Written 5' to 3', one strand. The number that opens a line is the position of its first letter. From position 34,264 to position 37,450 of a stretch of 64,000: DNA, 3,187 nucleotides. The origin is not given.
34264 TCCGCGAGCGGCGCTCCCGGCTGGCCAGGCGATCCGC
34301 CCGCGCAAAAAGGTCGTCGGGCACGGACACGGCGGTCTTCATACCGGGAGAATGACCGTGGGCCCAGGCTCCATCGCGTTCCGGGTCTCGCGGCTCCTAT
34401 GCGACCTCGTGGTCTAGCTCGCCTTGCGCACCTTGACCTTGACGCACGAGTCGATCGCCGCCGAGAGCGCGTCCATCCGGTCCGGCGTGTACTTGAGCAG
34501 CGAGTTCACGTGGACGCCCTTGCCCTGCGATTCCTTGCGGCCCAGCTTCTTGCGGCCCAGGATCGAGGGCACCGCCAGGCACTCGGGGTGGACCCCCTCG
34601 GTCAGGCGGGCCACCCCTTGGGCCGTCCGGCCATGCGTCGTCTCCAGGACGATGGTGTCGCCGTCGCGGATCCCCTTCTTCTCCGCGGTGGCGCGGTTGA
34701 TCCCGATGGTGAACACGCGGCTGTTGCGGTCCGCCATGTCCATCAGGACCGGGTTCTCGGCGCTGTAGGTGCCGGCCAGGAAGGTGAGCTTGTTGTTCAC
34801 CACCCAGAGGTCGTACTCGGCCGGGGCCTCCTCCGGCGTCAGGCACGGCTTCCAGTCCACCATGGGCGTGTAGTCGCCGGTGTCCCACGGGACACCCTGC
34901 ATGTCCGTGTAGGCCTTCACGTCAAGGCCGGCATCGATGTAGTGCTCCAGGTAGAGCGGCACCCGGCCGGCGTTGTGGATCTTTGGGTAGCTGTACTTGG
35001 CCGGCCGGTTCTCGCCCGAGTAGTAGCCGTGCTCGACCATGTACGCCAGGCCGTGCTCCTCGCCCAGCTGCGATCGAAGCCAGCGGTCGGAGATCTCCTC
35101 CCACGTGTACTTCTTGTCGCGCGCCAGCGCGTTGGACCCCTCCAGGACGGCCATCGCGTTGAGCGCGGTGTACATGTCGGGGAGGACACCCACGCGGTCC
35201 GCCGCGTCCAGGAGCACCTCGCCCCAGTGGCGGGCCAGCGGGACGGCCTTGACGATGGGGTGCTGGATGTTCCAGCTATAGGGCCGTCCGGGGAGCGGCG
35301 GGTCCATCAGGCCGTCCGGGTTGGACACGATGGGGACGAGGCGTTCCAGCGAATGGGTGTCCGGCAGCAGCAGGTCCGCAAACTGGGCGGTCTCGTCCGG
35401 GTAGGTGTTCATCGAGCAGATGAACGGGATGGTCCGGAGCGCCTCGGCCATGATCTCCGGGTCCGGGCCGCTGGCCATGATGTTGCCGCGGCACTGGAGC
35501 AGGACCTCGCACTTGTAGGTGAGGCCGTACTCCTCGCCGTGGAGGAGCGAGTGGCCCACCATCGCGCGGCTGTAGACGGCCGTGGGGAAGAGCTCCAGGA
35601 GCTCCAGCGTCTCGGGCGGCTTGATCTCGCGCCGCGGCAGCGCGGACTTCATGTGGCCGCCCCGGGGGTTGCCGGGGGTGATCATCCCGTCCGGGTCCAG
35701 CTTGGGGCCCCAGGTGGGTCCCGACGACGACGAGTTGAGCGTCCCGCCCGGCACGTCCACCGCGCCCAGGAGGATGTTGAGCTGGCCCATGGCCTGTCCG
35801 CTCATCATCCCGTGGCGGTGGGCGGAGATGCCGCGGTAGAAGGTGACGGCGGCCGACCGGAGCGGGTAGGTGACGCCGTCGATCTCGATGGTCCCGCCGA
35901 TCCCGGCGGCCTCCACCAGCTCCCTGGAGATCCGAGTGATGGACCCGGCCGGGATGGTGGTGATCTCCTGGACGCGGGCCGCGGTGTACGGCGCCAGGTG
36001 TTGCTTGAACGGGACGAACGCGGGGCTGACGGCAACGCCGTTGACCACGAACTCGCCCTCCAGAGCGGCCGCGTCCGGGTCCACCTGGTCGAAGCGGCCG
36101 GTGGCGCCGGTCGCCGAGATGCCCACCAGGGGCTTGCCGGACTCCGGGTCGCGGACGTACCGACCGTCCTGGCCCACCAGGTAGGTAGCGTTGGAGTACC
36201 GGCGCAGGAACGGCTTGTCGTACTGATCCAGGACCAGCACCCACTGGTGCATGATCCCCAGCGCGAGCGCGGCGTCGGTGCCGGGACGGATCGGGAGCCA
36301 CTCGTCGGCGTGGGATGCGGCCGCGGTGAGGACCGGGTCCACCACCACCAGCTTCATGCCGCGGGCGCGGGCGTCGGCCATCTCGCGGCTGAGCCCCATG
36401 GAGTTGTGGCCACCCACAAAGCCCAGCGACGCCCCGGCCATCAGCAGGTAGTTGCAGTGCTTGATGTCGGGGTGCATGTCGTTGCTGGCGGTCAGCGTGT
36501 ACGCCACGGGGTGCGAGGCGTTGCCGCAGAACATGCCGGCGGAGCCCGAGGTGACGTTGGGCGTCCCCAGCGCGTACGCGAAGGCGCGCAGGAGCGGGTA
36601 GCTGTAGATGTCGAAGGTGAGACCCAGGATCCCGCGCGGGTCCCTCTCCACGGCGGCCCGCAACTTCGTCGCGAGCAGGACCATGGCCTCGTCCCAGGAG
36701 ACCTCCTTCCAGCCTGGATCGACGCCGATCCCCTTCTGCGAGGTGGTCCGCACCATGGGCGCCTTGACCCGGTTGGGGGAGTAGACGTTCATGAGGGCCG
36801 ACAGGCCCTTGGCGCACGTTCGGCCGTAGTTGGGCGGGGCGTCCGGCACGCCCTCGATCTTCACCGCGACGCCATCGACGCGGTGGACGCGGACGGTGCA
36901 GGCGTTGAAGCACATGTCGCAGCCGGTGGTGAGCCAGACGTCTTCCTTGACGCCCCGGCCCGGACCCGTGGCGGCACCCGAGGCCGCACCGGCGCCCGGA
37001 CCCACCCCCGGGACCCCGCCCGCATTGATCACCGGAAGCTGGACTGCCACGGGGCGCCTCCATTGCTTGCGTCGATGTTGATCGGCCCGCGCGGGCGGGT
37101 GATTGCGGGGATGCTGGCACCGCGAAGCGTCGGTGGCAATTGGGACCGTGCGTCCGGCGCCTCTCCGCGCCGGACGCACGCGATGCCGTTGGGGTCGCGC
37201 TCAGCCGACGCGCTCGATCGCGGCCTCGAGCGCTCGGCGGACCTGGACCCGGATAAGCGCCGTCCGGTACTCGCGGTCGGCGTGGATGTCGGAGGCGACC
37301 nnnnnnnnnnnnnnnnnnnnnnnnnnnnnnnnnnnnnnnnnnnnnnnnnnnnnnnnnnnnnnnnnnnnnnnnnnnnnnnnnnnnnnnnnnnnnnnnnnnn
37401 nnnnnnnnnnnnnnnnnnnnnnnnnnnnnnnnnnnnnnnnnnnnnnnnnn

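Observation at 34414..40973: Operon mixing an XDH-type (S-L-M) molybdenum hydroxylase with a bis-MGD DMSO-reductase-family molybdoenzyme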

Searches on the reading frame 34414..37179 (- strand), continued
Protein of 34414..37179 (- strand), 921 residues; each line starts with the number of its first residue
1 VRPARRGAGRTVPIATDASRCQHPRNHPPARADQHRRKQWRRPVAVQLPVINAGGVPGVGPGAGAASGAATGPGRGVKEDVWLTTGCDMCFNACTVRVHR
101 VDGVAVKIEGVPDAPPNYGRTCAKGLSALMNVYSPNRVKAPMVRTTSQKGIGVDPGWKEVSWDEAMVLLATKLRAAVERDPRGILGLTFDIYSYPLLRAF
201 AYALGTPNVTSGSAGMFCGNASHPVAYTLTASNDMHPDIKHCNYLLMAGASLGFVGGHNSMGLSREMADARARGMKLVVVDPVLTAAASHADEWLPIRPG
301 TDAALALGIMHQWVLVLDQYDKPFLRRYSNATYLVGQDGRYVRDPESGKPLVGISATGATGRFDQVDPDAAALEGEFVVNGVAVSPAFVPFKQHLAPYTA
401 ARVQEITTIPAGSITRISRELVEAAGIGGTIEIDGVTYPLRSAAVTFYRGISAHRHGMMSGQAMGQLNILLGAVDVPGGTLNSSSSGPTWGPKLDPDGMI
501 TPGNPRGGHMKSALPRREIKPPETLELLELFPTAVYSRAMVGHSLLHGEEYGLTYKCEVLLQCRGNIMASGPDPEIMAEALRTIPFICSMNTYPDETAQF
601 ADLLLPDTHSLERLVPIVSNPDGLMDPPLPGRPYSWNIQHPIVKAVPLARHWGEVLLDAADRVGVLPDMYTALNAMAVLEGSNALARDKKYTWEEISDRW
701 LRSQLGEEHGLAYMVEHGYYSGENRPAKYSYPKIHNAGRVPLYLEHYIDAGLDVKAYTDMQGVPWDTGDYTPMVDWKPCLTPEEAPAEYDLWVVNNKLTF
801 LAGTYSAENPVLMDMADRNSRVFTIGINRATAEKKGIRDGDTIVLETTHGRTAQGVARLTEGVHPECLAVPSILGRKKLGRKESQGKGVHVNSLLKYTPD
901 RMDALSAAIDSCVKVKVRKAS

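Call 53: search_protein_families(library=pfam, proteins=[L005:9669-9968:+], max_evalue=0.1)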
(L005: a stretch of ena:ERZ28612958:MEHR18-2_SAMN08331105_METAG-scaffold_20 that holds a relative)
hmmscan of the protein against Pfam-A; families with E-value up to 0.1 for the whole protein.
L005:9669-9968:+ (99 aa): 2 families
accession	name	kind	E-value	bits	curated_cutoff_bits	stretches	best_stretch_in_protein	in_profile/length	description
PF02597.26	ThiS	-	0.0006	20.7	22.5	1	7-79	2-61/76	ThiS family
PF21403.4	OTU1_UBXL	-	0.017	16.2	22.7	1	21-43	12-34/49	OTU1, UBXL domain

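Call 56: find_related_loci(query=window:34414-37050:-, collection=metagenome_contigs, flank=6000)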
Query window:34414-37050:- (878 aa) in metagenome_contigs; peptide patterns used: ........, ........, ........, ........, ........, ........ (x = any residue, [..] = any of these).
54 stretches matched a pattern; 3 encode a relative of the query (tblastn E <= 1e-3); 3 distinct loci.
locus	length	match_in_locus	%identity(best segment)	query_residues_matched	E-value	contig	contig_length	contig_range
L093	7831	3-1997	41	218-878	5e-155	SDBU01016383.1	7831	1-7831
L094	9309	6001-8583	31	31-876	5e-112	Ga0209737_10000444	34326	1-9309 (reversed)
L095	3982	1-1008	33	536-878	2e-39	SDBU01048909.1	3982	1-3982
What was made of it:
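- Tried and rejected: Scan of metagenome_contigs for close orthologs: only 31-41% identical relatives were found (call 56).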

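Call 60: search_protein_families(library=ncbifam, proteins=[L081:9947-12844:+, L053:9845-12934:+, L005:10001-12562:+, L038:9992-12517:+], max_evalue=1e-30)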
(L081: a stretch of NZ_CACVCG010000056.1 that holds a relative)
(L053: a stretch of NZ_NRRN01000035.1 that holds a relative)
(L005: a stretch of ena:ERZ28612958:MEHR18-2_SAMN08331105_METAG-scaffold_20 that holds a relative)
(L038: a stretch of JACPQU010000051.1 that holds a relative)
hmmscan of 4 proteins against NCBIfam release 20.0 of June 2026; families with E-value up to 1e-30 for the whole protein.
L081:9947-12844:+ (965 aa): 11 families
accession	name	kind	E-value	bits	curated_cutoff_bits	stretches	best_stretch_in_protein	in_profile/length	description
NF012032.0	PRK15488.1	equivalog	8.1e-70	235.7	694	1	13-260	39-283/759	thiosulfate reductase PhsA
TIGR02166.1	dmsA_ynfE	subfamily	2.3e-53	181.4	777.7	0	16-258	43-299/794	DMSO/selenate family reductase complex A subunit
TIGR01591.1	Fdh-alpha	equivalog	6.4e-48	163.3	666.25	0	20-256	1-236/672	formate dehydrogenase subunit alpha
NF041714.1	arsenate_red_ArrA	equivalog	1.3e-39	136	1600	0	8-261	41-299/848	arsenate respiratory reductase molybdopterin-containing subunit ArrA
NF041783.2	mnquin_red_QrcB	equivalog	5.2e-38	130.7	440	0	13-263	48-295/695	menaquinone reductase molybdopterin-binding-like subunit QrcB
NF011566.1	PRK14990.1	exception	2e-34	118.7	1600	0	21-259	63-320/814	dimethylsulfoxide reductase subunit A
TIGR03479.1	DMSO_red_II_alp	subfamily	2.6e-34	118.5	984.75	0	18-368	59-424/913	molybdopterin-dependent oxidoreductase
NF041885.1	selenate_YnfE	exception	3.3e-33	114.5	1675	0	20-262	52-310/805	selenate/tellurate reductase subunit YnfE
TIGR00509.1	bisC_fam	subfamily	7.3e-33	113.8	1017.55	0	196-260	196-261/772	molybdopterin guanine dinucleotide-containing S/N-oxide reductase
NF047855.1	AssmNtatRedNasC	equivalog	9e-32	110.2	1100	0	7-262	10-267/708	assimilatory nitrate reductase catalytic subunit NasC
TIGR01553.1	formate-DH-alph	equivalog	1e-31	109.6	814.2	0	7-110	34-140/1009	formate dehydrogenase-N subunit alpha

L053:9845-12934:+ (1029 aa): 7 families
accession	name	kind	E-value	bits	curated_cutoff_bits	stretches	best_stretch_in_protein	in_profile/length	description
NF012032.0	PRK15488.1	equivalog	1.7e-66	224.7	694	1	73-319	39-282/759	thiosulfate reductase PhsA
TIGR01591.1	Fdh-alpha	equivalog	5.6e-43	147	666.25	0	80-316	1-236/672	formate dehydrogenase subunit alpha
TIGR02166.1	dmsA_ynfE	subfamily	1e-42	146.2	777.7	0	54-318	19-299/794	DMSO/selenate family reductase complex A subunit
NF011567.1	PRK14991.1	equivalog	4.1e-35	120.8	1750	0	192-417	240-493/1022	tetrathionate reductase subunit TtrA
TIGR01553.1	formate-DH-alph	equivalog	1.6e-33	115.6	814.2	0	58-170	26-140/1009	formate dehydrogenase-N subunit alpha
TIGR03479.1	DMSO_red_II_alp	subfamily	3.3e-33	114.8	984.75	0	81-421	62-425/913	molybdopterin-dependent oxidoreductase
NF041783.2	mnquin_red_QrcB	equivalog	7.9e-33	113.5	440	0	76-308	51-282/695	menaquinone reductase molybdopterin-binding-like subunit QrcB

L005:10001-12562:+ (853 aa): 6 families
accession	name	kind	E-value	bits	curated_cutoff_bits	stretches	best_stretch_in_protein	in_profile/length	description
NF012032.0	PRK15488.1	equivalog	1.5e-64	218.3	694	1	15-262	43-281/759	thiosulfate reductase PhsA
NF041714.1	arsenate_red_ArrA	equivalog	1.4e-48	165.7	1600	1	13-258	48-292/848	arsenate respiratory reductase molybdopterin-containing subunit ArrA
NF041783.2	mnquin_red_QrcB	equivalog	5.9e-41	140.4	440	0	16-245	53-276/695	menaquinone reductase molybdopterin-binding-like subunit QrcB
TIGR01591.1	Fdh-alpha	equivalog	4.6e-35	120.9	666.25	0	18-262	1-238/672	formate dehydrogenase subunit alpha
TIGR02166.1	dmsA_ynfE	subfamily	8.8e-33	113.3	777.7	0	15-358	44-358/794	DMSO/selenate family reductase complex A subunit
TIGR03479.1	DMSO_red_II_alp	subfamily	8.8e-32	110.1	984.75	0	18-359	61-426/913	molybdopterin-dependent oxidoreductase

L038:9992-12517:+ (841 aa): 6 families
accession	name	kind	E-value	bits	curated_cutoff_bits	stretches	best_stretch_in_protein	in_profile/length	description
NF012032.0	PRK15488.1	equivalog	2.1e-66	224.4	694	1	2-249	41-277/759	thiosulfate reductase PhsA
NF041714.1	arsenate_red_ArrA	equivalog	6.8e-51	173.3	1600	0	3-247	49-290/848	arsenate respiratory reductase molybdopterin-containing subunit ArrA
NF041783.2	mnquin_red_QrcB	equivalog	1.9e-43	148.6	440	0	5-240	53-280/695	menaquinone reductase molybdopterin-binding-like subunit QrcB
TIGR03479.1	DMSO_red_II_alp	subfamily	1.4e-38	132.5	984.75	1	8-402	62-462/913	molybdopterin-dependent oxidoreductase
TIGR02166.1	dmsA_ynfE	subfamily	4.4e-37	127.5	777.7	0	11-349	52-358/794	DMSO/selenate family reductase complex A subunit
TIGR01591.1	Fdh-alpha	equivalog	8.8e-32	110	666.25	0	7-249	1-234/672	formate dehydrogenase subunit alpha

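Call 68: predict_structure(alignment_id=A1)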
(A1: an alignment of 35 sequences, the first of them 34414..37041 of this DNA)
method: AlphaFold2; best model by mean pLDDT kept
length: 875 residues; sequences in the alignment: 35
mean_pLDDT: 88.5   pTM: 0.90
mean pLDDT of the five models: 88.5, 87.0, 86.7, 86.5, 84.6
residues with pLDDT >= 90: 567; 70-90: 235; 50-70: 44; < 50: 29
segments of 3 or more residues with pLDDT < 50: 1-28
pLDDT, mean of each block of 10 residues (from residue 1): 26 30 42 90 86 95 92 88 86 95 89 98 98 97 88 96 76 75 87 95 86 83 94 93 94 95 99 97 97 95 96 96 96 96 98 98 98 98 97 97 84 93 97 89 88 85 67 90 88 90 94 93 80 95 90 94 92 77 87 92 95 98 95 93 96 94 96 92 93 94 93 90 94 90 91 66 75 86 97 96 92 96 75 59 83 87 90 92
secondary structure, 60 per line:
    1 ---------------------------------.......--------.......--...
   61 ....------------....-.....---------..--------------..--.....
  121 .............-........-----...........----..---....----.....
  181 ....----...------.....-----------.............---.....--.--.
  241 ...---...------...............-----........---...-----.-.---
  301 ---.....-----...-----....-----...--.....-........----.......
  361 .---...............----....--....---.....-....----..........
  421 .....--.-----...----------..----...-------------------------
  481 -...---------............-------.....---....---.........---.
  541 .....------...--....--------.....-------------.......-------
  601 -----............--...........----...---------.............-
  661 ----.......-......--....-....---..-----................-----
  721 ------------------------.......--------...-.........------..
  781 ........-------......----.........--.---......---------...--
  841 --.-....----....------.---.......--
elements in order (helices of 4 or more, strands of 3 or more residues): E34-40 E49-55 E58-64 H77-80 H82-86 H116-133 E138-142 H148-158 H168-171 H176-184 E189-191 E198-202 H214-226 E230-234 H240-243 E247-249 H256-270 H276-282 E287-289 E304-308 E314-316 E331-333 E336-340 H342-349 H354-361 H365-379 E384-387 E390-393 E397-401 H403-406 H411-425 E434-436 E453-455 H494-505 E513-517 H521-524 H528-536 E540-545 E557-560 E569-573 E587-593 H606-617 H620-630 H647-659 H665-671 E673-678 H681-684 H686-689 H700-715 E745-751 H764-772 E779-782 H783-788 E796-801 E806-814 E821-826 H845-848 E867-873
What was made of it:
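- On DMSO reductase (bis-MGD) family: AF2 model with pLDDT 88.5 and pTM 0.90 (call 68).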

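Call 75: fold_search(model_id=the predicted structure, library=pdb)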
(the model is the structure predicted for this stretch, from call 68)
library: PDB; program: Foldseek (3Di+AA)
matches with E <= 10: 859; with E <= 0.001: 173
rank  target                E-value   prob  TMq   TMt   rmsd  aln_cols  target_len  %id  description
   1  6cz7_A                7.9e-45  1.00  0.71  0.76   7.4       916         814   20  The arsenate respiratory reductase (Arr) complex from Shewanella sp. ANA-3 (released 2018-08-15)
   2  6cz7_C                1.6e-44  1.00  0.70  0.76   7.4       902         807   21  The arsenate respiratory reductase (Arr) complex from Shewanella sp. ANA-3 (released 2018-08-15)
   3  5e7o_A                3.6e-38  1.00  0.66  0.64   8.3       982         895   18  Crystal structure of the perchlorate reductase PcrAB mutant W461E of PcrA from Azospira suillum PS (released 2016-03-09)
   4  4ydd_A                6.2e-38  1.00  0.66  0.65   8.2       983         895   19  Crystal structure of the perchlorate reductase PcrAB from Azospira suillum PS (released 2016-03-09)
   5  5ch7_C                1.7e-37  1.00  0.67  0.66   8.2       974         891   18  Crystal structure of the perchlorate reductase PcrAB - Phe164 gate switch intermediate - from Azospira suillum PS (released 2016-03-09)
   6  2vpw_A                2.0e-37  1.00  0.68  0.80   5.5       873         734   20  Polysulfide reductase with bound menaquinone (released 2008-06-10)
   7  4ydd_C                2.7e-37  1.00  0.66  0.65   8.1       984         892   19  Crystal structure of the perchlorate reductase PcrAB from Azospira suillum PS (released 2016-03-09)
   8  5ch7_A                3.2e-37  1.00  0.67  0.65   8.1       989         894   19  Crystal structure of the perchlorate reductase PcrAB - Phe164 gate switch intermediate - from Azospira suillum PS (released 2016-03-09)
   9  2v3v                  8.6e-37  1.00  0.61  0.73   8.3       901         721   20  A New Catalytic Mechanism of Periplasmic Nitrate Reductase from Desulfovibrio desulfuricans ATCC 27774 from Crystallogra (released 2008-03-18)
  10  2v45                  8.6e-37  1.00  0.62  0.74   9.1       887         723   19  A New Catalytic Mechanism of Periplasmic Nitrate Reductase from Desulfovibrio desulfuricans ATCC 27774 from Crystallogra (released 2008-03-18)
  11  2jio                  3.3e-35  1.00  0.62  0.74   8.9       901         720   19  A New Catalytic Mechanism of Periplasmic Nitrate Reductase from Desulfovibrio desulfuricans ATCC 27774 from Crystallogra (released 2008-03-18)
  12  7z5o_AAA              5.7e-35  1.00  0.63  0.58  11.1      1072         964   16  W-formate dehydrogenase from Desulfovibrio vulgaris - Dithionite reduced form (released 2022-07-13)
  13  9rjy_A                9.9e-35  1.00  0.64  0.58  10.8      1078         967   16  W-formate dehydrogenase V197S from Nitratidesulfovibrio vulgaris (Desulfovibrio vulgaris) (released 2026-03-04)
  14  9qm1_A                1.0e-34  1.00  0.63  0.57  11.5      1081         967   16  W-formate dehydrogenase U192C from Desulfovibrio vulgaris - Soaked with Dithionite (released 2025-07-16)
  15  8cm4_C                1.2e-34  1.00  0.64  0.59  10.6      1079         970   16  W-formate dehydrogenase C872A from Desulfovibrio vulgaris - exposed to oxygen (released 2023-09-27)
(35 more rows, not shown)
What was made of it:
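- On DMSO reductase (bis-MGD) family: Foldseek probability 1.00 to ArrA, Psr, Nap, Fdh and acetylene hydratase (call 75).
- Acetylene hydratase is among the nearest structures (TM 0.65/0.77, call 75). Sequence identity to acetylene hydratase is about 19% (call 75).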

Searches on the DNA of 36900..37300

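Call 35: search_rna_families(source=window, start=36900, end=37300, threshold=evalue, max_evalue=10)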
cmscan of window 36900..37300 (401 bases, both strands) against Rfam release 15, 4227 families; matches with E-value up to 10: 1.
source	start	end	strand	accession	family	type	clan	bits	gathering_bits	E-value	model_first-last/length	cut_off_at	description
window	37204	37238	+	RF00820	mir-248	Gene; miRNA;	-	13.3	90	7.1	28-63/93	no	mir-248 microRNA precursor family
